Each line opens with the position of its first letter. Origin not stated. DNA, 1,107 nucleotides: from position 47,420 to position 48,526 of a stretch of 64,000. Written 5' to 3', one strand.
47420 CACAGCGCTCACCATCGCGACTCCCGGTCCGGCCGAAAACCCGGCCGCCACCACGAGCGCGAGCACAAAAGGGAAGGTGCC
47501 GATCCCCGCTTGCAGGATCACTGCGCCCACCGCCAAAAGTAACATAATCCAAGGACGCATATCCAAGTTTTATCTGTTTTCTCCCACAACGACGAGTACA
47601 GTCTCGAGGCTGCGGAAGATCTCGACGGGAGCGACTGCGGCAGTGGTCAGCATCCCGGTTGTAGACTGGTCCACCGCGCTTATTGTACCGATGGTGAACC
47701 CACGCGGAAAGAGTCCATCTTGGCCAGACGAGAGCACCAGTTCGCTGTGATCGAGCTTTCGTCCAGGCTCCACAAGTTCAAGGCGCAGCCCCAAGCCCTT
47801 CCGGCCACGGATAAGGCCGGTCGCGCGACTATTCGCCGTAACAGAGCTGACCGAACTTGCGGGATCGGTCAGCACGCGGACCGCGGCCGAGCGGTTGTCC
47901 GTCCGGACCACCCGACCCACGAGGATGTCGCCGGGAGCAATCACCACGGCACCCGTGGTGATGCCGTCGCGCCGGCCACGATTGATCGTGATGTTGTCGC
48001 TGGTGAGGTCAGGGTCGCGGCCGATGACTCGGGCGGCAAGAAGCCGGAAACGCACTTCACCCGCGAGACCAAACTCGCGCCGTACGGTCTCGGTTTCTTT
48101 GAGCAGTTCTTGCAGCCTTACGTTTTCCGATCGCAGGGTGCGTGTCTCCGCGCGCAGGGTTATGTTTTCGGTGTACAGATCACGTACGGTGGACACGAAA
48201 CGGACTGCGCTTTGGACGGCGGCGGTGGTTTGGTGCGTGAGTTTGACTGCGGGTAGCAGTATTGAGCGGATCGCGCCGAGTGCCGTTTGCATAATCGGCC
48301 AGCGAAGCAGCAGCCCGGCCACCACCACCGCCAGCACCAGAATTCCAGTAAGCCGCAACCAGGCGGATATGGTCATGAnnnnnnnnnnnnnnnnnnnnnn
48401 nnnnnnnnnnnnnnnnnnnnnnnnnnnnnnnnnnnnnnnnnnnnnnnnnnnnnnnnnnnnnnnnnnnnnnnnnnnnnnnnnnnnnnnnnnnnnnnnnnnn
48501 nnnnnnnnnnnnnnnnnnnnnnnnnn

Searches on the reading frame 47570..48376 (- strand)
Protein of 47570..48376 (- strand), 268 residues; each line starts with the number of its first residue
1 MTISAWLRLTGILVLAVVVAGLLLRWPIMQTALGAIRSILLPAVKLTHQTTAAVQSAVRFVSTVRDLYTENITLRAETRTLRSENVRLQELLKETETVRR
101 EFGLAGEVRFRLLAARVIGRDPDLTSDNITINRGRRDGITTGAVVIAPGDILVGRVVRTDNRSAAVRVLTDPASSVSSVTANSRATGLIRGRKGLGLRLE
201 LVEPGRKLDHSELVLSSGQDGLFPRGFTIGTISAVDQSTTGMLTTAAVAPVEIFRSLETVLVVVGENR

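Call 38: search_protein_families(library=pfam, proteins=[window:47570-48376:-], max_evalue=0.01)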
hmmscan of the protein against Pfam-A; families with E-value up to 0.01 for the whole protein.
window:47570-48376:- (268 aa): 1 family
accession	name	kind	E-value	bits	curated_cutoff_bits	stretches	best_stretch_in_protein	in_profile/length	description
PF04085.20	MreC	-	3e-33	115.1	28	1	117-263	1-146/147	Rod shape-determining protein MreC, barrel core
